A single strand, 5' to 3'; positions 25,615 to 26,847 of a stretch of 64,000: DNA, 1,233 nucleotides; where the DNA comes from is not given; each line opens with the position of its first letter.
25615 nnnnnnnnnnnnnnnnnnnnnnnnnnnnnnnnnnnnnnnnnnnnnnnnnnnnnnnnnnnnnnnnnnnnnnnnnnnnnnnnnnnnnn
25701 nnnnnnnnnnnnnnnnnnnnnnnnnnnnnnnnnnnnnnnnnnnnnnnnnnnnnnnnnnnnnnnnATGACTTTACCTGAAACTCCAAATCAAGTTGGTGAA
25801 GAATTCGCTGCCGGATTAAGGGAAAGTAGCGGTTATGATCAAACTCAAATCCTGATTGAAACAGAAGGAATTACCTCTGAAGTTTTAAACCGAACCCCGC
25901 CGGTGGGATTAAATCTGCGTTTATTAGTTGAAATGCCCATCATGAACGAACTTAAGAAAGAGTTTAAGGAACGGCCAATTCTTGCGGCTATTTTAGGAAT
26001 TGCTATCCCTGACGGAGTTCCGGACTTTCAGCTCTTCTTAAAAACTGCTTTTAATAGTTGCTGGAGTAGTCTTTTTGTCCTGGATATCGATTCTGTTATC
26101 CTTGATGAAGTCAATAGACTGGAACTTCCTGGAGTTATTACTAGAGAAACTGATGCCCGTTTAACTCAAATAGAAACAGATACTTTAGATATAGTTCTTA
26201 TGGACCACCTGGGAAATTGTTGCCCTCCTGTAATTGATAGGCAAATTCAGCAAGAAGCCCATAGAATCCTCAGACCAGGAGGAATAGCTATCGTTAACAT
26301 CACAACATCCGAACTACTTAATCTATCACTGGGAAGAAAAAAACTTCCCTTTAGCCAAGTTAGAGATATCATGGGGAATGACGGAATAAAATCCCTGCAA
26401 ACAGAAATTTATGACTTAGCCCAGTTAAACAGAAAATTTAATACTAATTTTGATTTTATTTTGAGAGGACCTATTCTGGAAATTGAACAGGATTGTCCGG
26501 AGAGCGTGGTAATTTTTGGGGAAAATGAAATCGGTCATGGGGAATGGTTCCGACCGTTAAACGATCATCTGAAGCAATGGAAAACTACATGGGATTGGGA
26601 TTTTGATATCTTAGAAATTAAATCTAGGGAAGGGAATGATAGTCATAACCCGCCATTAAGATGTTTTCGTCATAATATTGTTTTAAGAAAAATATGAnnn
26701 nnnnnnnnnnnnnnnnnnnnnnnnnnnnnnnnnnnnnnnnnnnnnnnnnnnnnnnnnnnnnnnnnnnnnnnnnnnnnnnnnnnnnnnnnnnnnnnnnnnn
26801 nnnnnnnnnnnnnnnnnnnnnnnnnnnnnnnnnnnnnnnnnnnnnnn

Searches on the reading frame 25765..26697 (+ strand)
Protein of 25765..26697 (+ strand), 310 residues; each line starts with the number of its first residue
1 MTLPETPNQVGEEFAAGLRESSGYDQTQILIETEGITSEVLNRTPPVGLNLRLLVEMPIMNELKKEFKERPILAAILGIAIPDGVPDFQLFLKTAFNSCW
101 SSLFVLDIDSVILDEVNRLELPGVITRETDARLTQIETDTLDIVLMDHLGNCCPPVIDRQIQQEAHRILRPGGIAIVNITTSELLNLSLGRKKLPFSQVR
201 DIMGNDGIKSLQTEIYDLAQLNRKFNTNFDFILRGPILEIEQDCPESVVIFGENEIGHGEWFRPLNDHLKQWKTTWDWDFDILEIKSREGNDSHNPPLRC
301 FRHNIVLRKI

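Call 7: search_protein_families(library=pfam, proteins=[window:25765-26697:+])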
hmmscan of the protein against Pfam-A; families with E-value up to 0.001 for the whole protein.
window:25765-26697:+ (310 aa): 0 families
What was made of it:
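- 25765..26697 (+): First regulated gene: a 310-aa protein found only in Patescibacteria-type metagenome-assembled genomes (MAGs), with a class-I SAM-methyltransferase fold. Shine-Dalgarno AAGGA at 25754-58. No Pfam hit for this copy (call 7).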

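Call 12: search_protein_families(library=ncbifam, proteins=[window:25765-26697:+], max_evalue=0.01)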
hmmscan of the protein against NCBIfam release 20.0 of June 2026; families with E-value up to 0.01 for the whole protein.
window:25765-26697:+ (310 aa): 1 family
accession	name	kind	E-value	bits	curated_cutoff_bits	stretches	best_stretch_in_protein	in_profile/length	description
NF000741.0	PRK00043.3-5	equivalog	0.0097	15.6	350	0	186-237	89-140/217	thiamine phosphate synthase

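Call 13: find_homologous_proteins(query=window:25765-26694:+)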
Query window:25765-26694:+ (310 aa): 72 proteins with E <= 0.001 among 1357 candidates.
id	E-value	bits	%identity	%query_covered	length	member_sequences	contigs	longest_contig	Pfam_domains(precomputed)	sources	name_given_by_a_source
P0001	3.8e-207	705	100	100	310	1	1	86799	-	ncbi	ncbi:MAG: hypothetical protein V1810_03115 [Candidatus Beckwithbacteria bacterium]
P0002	9.6e-169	579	81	100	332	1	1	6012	-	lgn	-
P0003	1.5e-166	571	80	100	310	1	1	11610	-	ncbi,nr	ncbi:MAG: hypothetical protein U0946_03325 [Patescibacteria group bacterium]|nr:hypothetical protein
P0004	1.1e-160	552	80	98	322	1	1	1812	-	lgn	-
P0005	6.5e-145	500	73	100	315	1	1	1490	PF13649.13,PF08241.19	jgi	jgi:SAM-dependent methyltransferase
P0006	4.0e-128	445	67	100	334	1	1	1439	PF13649.13,PF08241.19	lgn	-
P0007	3.3e-120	419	66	100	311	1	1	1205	-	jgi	jgi:hypothetical protein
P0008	4.6e-105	369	57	100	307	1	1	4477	-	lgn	-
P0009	6.7e-99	349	57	98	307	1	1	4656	-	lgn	-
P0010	9.6e-98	345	57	98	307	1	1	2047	-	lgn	-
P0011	4.4e-97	343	54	100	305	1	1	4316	-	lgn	-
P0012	1.2e-95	338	56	98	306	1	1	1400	-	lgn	-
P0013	1.5e-93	332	52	100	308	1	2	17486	-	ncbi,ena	-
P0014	1.7e-91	325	60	87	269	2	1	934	-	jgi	jgi:hypothetical protein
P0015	3.4e-90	321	51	99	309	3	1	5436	-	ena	-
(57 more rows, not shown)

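Call 15: find_related_loci(query=A1, collection=genome_contigs, flank=4000)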
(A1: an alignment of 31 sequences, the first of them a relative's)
Query A1 (310 aa) in genome_contigs; peptide patterns used: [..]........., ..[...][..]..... (x = any residue, [..] = any of these).
33 stretches matched a pattern; 19 encode a relative of the query (tblastn E <= 1e-3); 19 distinct loci.
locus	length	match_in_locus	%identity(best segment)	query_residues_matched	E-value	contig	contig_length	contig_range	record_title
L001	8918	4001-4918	47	1-309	6e-83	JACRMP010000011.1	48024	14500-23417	MAG: Candidatus Gottesmanbacteria bacterium isolate NC_groundwater_1910_Pr3_S2p5_48_11 SR2-18-S2p5_coassembly_scaffold_1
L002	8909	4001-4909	46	5-309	5e-82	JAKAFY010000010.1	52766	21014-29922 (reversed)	MAG: bacterium isolate WY2.bin139 NODE_791_length_52766_cov_1.981041, whole genome shotgun sequence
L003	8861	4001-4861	48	17-309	3e-80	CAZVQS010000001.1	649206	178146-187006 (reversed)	MAG TPA_asm: uncultured Gammaproteobacteria bacterium isolate SRP278314_co2_148 genome assembly, contig: NODE_3_length_6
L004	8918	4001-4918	47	1-309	2e-80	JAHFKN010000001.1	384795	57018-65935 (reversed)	MAG: Candidatus Gottesmanbacteria bacterium isolate nzgw410 NODE_16_length_384796_cov_19.669238, whole genome shotgun se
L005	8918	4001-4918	46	1-309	3e-80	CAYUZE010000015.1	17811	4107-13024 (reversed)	MAG TPA_asm: uncultured Gammaproteobacteria bacterium isolate binchicken_co130_63 genome assembly, contig: NODE_2864_len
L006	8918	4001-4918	46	1-309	3e-80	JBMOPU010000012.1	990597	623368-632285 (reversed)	MAG: Patescibacteria group bacterium isolate Betzabe_MAG136 MAG136_14, whole genome shotgun sequence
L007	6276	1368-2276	44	1-309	3e-77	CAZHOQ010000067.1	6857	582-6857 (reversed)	MAG TPA_asm: uncultured Gammaproteobacteria bacterium isolate SRP093185_co1_203 genome assembly, contig: NODE_8383_lengt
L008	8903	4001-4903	45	9-309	8e-77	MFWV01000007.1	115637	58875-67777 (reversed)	MAG: Candidatus Pacebacteria bacterium RIFOXYA1_FULL_38_18 rifoxya1_full_scaffold_29, whole genome shotgun sequence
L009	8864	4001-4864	46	11-309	4e-75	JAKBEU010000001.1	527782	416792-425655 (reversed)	MAG: bacterium isolate BP8.bin62 NODE_4_length_527782_cov_2.788794, whole genome shotgun sequence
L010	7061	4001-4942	42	2-308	2e-75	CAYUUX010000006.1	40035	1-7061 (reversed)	MAG TPA_asm: uncultured Gammaproteobacteria bacterium isolate binchicken_co22_244 genome assembly, contig: NODE_1051_len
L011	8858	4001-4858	46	18-309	1e-74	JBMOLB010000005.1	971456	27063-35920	MAG: Patescibacteria group bacterium isolate Betzabe_MAG013 MAG013_5, whole genome shotgun sequence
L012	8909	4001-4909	44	1-309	2e-74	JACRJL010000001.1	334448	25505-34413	MAG: Candidatus Roizmanbacteria bacterium isolate NC_groundwater_1828_Pr3_B-0.1um_37_28 SR-2_scaffold_141_237250, whole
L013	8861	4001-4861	44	18-310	8e-73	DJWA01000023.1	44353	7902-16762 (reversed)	MAG TPA_asm: Candidatus Roizmanbacteria bacterium UBA6242 UBA6242_contig_35796, whole genome shotgun sequence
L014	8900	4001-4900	45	9-309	7e-72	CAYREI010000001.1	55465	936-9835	MAG TPA_asm: uncultured Pseudomonadales bacterium isolate SRP191223_co1_123 genome assembly, contig: NODE_342_length_554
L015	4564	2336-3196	44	18-310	1e-71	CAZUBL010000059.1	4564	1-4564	MAG TPA_asm: uncultured Gammaproteobacteria bacterium isolate SRP193661_co1_195 genome assembly, contig: NODE_19284_leng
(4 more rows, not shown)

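Call 23: find_encoding_contigs(protein=P0003, flank=4000, max_places=2)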
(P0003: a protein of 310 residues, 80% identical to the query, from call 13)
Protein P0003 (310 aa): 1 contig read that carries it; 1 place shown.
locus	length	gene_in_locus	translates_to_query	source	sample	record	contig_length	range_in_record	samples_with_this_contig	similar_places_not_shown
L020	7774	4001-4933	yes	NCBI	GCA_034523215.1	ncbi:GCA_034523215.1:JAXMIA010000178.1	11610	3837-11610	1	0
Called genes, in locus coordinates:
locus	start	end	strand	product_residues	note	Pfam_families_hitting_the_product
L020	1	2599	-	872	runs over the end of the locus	PF00912:Transgly, PF00905:Transpeptidase, PF17957:Big_7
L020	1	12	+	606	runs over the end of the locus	PF03483:B3_4, PF03484:B5, PF17759:tRNA_synthFbeta, PF03147:FDX-ACB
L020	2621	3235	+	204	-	PF02592:Vut_1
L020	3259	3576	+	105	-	-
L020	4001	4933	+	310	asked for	-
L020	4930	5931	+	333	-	PF01053:Cys_Met_Meta_PP, PF00155:Aminotran_1_2 (weak)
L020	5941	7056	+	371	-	PF00579:tRNA-synt_1b, PF22421:SYY_C-terminal (faint)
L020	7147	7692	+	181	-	PF17191:RecG_wedge (weak)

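Call 24: find_encoding_contigs(protein=P0002, flank=4000, max_places=2)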
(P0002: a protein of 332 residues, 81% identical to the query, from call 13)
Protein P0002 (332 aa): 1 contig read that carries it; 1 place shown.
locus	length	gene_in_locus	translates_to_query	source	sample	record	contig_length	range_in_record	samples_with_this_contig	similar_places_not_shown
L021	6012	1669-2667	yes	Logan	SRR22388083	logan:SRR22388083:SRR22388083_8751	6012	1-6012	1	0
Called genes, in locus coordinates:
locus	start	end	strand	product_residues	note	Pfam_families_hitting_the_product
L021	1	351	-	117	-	?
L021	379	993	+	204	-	PF02592:Vut_1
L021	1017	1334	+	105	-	-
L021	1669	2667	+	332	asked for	-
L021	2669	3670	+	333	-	PF01053:Cys_Met_Meta_PP, PF00155:Aminotran_1_2 (weak), PF06838:Met_gamma_lyase (weak)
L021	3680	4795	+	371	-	PF00579:tRNA-synt_1b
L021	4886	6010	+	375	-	?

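Call 27: find_related_loci(query=A1, collection=metagenome_contigs, flank=3500)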
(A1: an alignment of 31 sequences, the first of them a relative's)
Query A1 (310 aa) in metagenome_contigs; peptide patterns used: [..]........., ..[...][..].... (x = any residue, [..] = any of these).
84 stretches matched a pattern; 41 encode a relative of the query (tblastn E <= 1e-3); 41 distinct loci.
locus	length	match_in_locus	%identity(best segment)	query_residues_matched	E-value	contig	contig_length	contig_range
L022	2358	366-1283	58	3-310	5e-116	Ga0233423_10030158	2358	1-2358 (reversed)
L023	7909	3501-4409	52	1-309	2e-100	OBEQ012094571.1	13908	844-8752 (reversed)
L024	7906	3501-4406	50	2-309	1e-94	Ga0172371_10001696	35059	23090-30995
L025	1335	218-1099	48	10-309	9e-96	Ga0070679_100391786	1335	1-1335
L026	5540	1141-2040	49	8-310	3e-88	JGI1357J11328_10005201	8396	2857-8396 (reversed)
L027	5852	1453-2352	49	8-310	3e-88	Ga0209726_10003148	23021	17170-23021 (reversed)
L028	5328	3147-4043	48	8-309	5e-88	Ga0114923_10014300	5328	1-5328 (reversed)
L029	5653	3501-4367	49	10-309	2e-86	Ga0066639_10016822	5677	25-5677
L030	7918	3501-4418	46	1-309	8e-80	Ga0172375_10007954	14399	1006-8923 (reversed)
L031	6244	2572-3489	46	1-309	4e-80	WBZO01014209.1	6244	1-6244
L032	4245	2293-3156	48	11-309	2e-77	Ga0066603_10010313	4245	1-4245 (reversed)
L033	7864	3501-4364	48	11-309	8e-77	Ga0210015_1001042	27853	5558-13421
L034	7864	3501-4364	48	11-309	8e-77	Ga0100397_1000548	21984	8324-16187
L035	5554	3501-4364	48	11-309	7e-77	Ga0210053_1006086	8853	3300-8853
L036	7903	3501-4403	45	9-309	1e-76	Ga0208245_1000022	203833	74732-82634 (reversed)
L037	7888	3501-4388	45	11-310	3e-76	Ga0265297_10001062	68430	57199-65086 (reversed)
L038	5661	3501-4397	44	6-310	2e-75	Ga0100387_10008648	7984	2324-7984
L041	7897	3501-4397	44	6-310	3e-74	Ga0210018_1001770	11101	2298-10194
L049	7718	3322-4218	43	6-310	3e-68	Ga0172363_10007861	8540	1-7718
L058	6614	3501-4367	45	11-309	9e-73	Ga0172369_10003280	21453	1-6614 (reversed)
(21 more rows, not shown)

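Call 33: search_protein_families(library=pfam, proteins=[L037:5472-6569:+, L058:5458-6552:+, L037:4405-5445:+, L037:3468-4391:+])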
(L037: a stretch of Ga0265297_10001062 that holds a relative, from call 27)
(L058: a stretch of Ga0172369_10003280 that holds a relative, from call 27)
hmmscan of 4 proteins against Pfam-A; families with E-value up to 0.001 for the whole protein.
L037:5472-6569:+ (365 aa): 1 family
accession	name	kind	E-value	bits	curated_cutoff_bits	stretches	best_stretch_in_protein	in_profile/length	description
PF00579.31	tRNA-synt_1b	-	6.3e-49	167.3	21.1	2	30-231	3-208/292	tRNA synthetases class I (W and Y)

L058:5458-6552:+ (364 aa): 1 family
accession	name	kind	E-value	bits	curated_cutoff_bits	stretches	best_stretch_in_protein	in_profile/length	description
PF00579.31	tRNA-synt_1b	-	2.5e-44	152.2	21.1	1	31-338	4-292/292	tRNA synthetases class I (W and Y)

L037:4405-5445:+ (346 aa): 4 families
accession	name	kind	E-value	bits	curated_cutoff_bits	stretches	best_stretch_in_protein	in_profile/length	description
PF01053.26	Cys_Met_Meta_PP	-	2.7e-112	375.5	27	1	6-345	16-380/381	Cys/Met metabolism PLP-dependent enzyme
PF00155.27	Aminotran_1_2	-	8.1e-09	35.6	19.7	1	32-165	40-196/361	Aminotransferase class I and II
PF01041.23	DegT_DnrJ_EryC1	-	0.00019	21.2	19.8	0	39-76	29-68/360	DegT/DnrJ/EryC1/StrS aminotransferase family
PF00266.25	Aminotran_5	-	0.00078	19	21.5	0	61-179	77-201/371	Aminotransferase class-V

L037:3468-4391:+ (307 aa): 1 family
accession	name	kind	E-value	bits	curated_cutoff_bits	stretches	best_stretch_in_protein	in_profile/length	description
PF08241.18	Methyltransf_11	-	0.0004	21.4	21.2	1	97-178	13-94/95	Methyltransferase domain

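Call 36: search_protein_families(library=ncbifam, proteins=[L037:5472-6569:+, L058:5458-6552:+, L003:5969-7063:+, L041:5494-6414:+], max_evalue=0.00001)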
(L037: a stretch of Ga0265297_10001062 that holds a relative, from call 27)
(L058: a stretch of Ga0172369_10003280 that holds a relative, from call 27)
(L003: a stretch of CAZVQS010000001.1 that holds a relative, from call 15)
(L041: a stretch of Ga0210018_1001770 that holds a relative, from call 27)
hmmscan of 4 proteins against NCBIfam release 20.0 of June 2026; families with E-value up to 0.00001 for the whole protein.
L037:5472-6569:+ (365 aa): 9 families
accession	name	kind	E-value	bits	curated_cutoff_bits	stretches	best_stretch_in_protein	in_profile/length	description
NF006330.0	PRK08560.1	equivalog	6.2e-114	380.6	220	1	1-348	1-331/342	tyrosine--tRNA ligase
TIGR00234.1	tyrS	equivalog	3e-30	105.6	113.8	1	3-348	3-388/406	tyrosine--tRNA ligase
TIGR00233.1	trpS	equivalog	2.3e-27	96.1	176.75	1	34-262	4-220/328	tryptophan--tRNA ligase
NF008925.0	PRK12285.1-2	equivalog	4.2e-20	72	451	1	23-269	53-285/365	tryptophan--tRNA ligase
NF008927.0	PRK12285.1-4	equivalog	1.9e-13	50.2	478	1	27-265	68-290/385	tryptophan--tRNA ligase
NF008926.0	PRK12285.1-3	equivalog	7.2e-09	35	320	0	234-262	317-345/429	tryptophan--tRNA ligase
NF008924.0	PRK12285.1-1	equivalog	7.8e-09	35.2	644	1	27-261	68-281/381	tryptophan--tRNA ligase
NF008922.0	PRK12283.1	equivalog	3.7e-08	32.7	572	1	37-194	8-163/400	tryptophan--tRNA ligase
NF008923.0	PRK12284.1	equivalog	1e-06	27.9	597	1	50-258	22-225/431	tryptophan--tRNA ligase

L058:5458-6552:+ (364 aa): 8 families
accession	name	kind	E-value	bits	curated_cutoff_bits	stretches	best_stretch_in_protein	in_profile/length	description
NF006330.0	PRK08560.1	equivalog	3.2e-109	365.1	220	1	1-356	1-340/342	tyrosine--tRNA ligase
TIGR00234.1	tyrS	equivalog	1.8e-25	89.9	113.8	1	2-348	2-389/406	tyrosine--tRNA ligase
TIGR00233.1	trpS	equivalog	4.6e-24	85.3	176.75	1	34-260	4-219/328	tryptophan--tRNA ligase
NF008925.0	PRK12285.1-2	equivalog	3.3e-14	52.6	451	1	23-259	53-276/365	tryptophan--tRNA ligase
NF008927.0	PRK12285.1-4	equivalog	6.2e-09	35.4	478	1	27-261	68-287/385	tryptophan--tRNA ligase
NF008924.0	PRK12285.1-1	equivalog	8.1e-07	28.6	644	1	28-264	69-284/381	tryptophan--tRNA ligase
NF008922.0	PRK12283.1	equivalog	2.8e-06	26.5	572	0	37-197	8-165/400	tryptophan--tRNA ligase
NF008923.0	PRK12284.1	equivalog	5.4e-06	25.5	597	1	57-258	28-226/431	tryptophan--tRNA ligase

L003:5969-7063:+ (364 aa): 7 families
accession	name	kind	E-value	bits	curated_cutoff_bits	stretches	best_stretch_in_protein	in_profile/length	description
NF006330.0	PRK08560.1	equivalog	2e-111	372.4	220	1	1-356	1-340/342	tyrosine--tRNA ligase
TIGR00234.1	tyrS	equivalog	2.8e-25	89.2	113.8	1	3-350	3-391/406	tyrosine--tRNA ligase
TIGR00233.1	trpS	equivalog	6.5e-25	88.1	176.75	1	34-260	4-219/328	tryptophan--tRNA ligase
NF008925.0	PRK12285.1-2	equivalog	7.8e-16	58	451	1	25-261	55-278/365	tryptophan--tRNA ligase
NF008927.0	PRK12285.1-4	equivalog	7.9e-09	35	478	1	28-261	69-287/385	tryptophan--tRNA ligase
NF008924.0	PRK12285.1-1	equivalog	1.5e-07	31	644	1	28-265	69-285/381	tryptophan--tRNA ligase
NF008926.0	PRK12285.1-3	equivalog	7.3e-06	25.1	320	0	232-261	316-345/429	tryptophan--tRNA ligase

L041:5494-6414:+ (306 aa): 21 families
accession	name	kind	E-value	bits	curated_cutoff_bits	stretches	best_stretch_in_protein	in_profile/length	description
TIGR01934.1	MenG_MenH_UbiE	subfamily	2e-13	50.2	158.35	1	97-203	34-150/223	ubiquinone/menaquinone biosynthesis methyltransferase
TIGR02072.1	BioC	equivalog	1e-12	48.4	184.95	1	95-254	24-190/244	malonyl-ACP O-methyltransferase BioC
NF001244.0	PRK00216.1-5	equivalog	1.5e-12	47.3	216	1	97-200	43-159/236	bifunctional demethylmenaquinone methyltransferase/2-methoxy-6-polyprenyl-1,4-benzoquinol methylase UbiE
NF043040.1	corrin_prot_MT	hypoth_equivalog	2.3e-11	43.6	180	1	97-172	37-116/216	corrinoid protein-associated methyltransferase CpaM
TIGR01983.1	UbiG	equivalog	1.4e-09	37.6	102.95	1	101-171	50-121/228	bifunctional 2-polyprenyl-6-hydroxyphenol methylase/3-demethylubiquinol 3-O-methyltransferase UbiG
TIGR02021.1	BchM-ChlM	equivalog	1.5e-09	37.6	158.9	1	101-170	55-122/218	magnesium protoporphyrin IX methyltransferase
NF008300.0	PRK11088.1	equivalog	2.9e-09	36.8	303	1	95-263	80-238/272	23S rRNA (guanine(745)-N(1))-methyltransferase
NF041536.1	ArsM_DUF2284_UU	exception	5.3e-09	34.9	575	1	102-190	78-176/459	arsenite methyltransferase/DUF2284 domain selenoprotein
NF045667.1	MTase_DVU1556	equivalog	1.1e-08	34.8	155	1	100-204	22-129/213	DVU_1556 family methyltransferase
TIGR04345.1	ovoA_Cterm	equivalog_domain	1.3e-08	34.6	170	1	99-159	39-97/242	putative 4-mercaptohistidine N1-methyltransferase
NF001243.0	PRK00216.1-4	equivalog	1e-07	31.6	235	1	100-198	47-155/237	demethylmenaquinone methyltransferase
NF001453.0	PRK00312.1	equivalog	1.1e-07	31.7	188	1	92-214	73-195/217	protein-L-isoaspartate(D-aspartate) O-methyltransferase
NF041537.1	ArsM_AhpD_UU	exception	1.3e-07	30.8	510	1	103-192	79-178/345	arsenite methyltransferase/AhpD domain selenoprotein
TIGR02752.1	MenG_heptapren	equivalog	2.2e-07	30.6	419.85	1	100-200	45-155/231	demethylmenaquinone methyltransferase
NF047649.1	MTase_UXPK_star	exception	2.6e-07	30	460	1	104-173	81-153/283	methyltransferase/UXPK-star double selenoprotein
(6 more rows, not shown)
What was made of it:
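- Tried and rejected: The 'tyrS-less' loci carry an archaeal-type TyrRS (NF006330, 365-381 bits vs a cutoff of 220) that my tblastn query missed (calls 33, 36).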

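Call 47: find_encoding_contigs(protein=P0004, flank=3000, max_places=1)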
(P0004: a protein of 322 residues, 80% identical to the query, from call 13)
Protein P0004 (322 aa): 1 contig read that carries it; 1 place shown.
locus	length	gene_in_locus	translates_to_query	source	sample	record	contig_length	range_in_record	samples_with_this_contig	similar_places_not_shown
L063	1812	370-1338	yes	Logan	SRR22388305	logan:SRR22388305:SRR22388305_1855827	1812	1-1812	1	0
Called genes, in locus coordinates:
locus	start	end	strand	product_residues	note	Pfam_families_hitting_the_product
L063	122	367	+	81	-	-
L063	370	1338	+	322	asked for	-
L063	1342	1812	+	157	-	?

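Call 48: find_encoding_contigs(protein=P0005, flank=3000, max_places=1)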
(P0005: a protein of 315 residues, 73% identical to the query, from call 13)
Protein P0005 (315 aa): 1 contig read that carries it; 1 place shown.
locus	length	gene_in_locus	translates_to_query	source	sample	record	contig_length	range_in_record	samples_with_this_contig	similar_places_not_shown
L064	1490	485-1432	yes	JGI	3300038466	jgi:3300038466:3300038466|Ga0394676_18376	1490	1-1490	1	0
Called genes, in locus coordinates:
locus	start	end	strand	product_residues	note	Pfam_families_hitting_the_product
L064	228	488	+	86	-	-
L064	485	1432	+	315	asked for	PF08241:Methyltransf_11 (faint), PF13649:Methyltransf_25 (weak)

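Call 49: find_encoding_contigs(protein=P0006, flank=3000, max_places=1)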
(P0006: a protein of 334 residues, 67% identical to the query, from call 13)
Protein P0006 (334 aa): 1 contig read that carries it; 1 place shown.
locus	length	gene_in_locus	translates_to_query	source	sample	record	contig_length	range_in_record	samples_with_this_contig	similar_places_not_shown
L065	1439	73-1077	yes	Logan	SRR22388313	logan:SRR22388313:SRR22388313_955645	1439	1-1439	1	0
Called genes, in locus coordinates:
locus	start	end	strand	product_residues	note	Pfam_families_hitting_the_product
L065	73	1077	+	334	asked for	PF08241:Methyltransf_11 (weak), PF13649:Methyltransf_25 (weak)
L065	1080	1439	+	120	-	?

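Call 50: find_encoding_contigs(protein=P0008, flank=3000, max_places=1)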
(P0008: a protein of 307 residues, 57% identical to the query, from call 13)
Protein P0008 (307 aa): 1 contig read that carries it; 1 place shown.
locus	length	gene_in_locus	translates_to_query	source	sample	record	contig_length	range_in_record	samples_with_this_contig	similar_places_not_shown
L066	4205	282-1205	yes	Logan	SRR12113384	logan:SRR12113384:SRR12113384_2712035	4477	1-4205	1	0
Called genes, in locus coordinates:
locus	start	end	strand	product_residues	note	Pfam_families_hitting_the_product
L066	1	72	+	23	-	?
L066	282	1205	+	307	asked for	-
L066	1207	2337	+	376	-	PF01053:Cys_Met_Meta_PP, PF06838:Met_gamma_lyase (weak)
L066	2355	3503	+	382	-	PF00579:tRNA-synt_1b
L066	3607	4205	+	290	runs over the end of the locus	?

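Call 51: find_encoding_contigs(protein=P0009, flank=3000, max_places=1)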
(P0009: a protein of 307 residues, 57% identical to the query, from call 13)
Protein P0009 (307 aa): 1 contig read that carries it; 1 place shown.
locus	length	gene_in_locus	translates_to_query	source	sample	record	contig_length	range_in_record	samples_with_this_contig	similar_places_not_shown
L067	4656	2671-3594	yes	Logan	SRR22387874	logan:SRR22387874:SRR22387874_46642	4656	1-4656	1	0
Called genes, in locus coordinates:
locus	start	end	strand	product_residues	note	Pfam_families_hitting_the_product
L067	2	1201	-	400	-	?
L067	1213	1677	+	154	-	-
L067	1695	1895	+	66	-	-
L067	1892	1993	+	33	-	-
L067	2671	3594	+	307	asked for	-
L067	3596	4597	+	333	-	PF00155:Aminotran_1_2 (weak), PF01053:Cys_Met_Meta_PP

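Call 52: find_encoding_contigs(protein=P0011, flank=3000, max_places=1)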
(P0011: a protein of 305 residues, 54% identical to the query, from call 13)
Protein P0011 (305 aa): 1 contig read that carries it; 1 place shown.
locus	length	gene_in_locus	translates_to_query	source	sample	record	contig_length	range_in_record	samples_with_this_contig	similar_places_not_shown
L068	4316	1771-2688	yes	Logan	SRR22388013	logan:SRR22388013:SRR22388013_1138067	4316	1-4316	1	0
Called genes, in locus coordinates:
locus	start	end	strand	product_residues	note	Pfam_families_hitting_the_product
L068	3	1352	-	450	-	?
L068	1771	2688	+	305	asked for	-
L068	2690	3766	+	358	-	PF01053:Cys_Met_Meta_PP, PF06838:Met_gamma_lyase, PF00155:Aminotran_1_2, PF01041:DegT_DnrJ_EryC1 (weak)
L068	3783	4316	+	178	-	?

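Call 66: search_solved_structures(query=A1, max_evalue=1)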
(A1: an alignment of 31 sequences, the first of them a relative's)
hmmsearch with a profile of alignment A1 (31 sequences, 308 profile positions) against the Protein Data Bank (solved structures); distinct sequences matched with E-value up to 1: 3.
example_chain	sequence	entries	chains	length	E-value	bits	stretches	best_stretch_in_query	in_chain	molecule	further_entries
1ve3_A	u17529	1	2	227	0.0059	19.1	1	105-182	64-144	hypothetical protein PH0226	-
8ys9_A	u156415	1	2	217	0.042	16.3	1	107-178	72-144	Phosphatidylethanolamine N-methyltransferase/phosphatidyl-N-methylethanolamine N-methyltra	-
9i5t_h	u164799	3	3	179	0.49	12.8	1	204-251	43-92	Large ribosomal subunit protein bL9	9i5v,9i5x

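Call 73: predict_structure(alignment_id=A1)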
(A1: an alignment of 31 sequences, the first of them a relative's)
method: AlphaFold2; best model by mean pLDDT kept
length: 310 residues; sequences in the alignment: 31
mean_pLDDT: 91.5   pTM: 0.89
mean pLDDT of the five models: 91.5, 91.2, 90.9, 89.8, 89.7
residues with pLDDT >= 90: 250; 70-90: 46; 50-70: 8; < 50: 6
segments of 3 or more residues with pLDDT < 50: 1-6
pLDDT, mean of each block of 10 residues (from residue 1): 43 74 87 90 90 96 95 95 96 96 96 96 96 96 91 93 96 96 95 97 97 94 94 95 96 91 95 76 96 92 96
secondary structure, 60 per line:
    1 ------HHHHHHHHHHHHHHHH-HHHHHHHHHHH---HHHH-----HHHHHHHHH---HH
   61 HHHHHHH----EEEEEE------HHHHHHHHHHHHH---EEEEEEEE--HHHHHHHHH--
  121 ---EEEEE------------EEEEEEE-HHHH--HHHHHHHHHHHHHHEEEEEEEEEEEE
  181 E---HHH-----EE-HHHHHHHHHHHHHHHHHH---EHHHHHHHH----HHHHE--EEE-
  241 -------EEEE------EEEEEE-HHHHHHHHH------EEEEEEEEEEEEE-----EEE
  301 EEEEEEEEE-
elements in order: H7-22 H24-34 H38-41 H47-55 H59-67 E72-77 H84-96 E100-107 H110-118 E124-128 E141-147 H149-152 H155-168 E169-181 H196-213 H218-225 H230-233 E237-239 E248-251 E258-263 H265-273 E280-292 E298-309
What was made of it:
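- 25765..26697 (+): AlphaFold pLDDT 91.5 (call 73).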
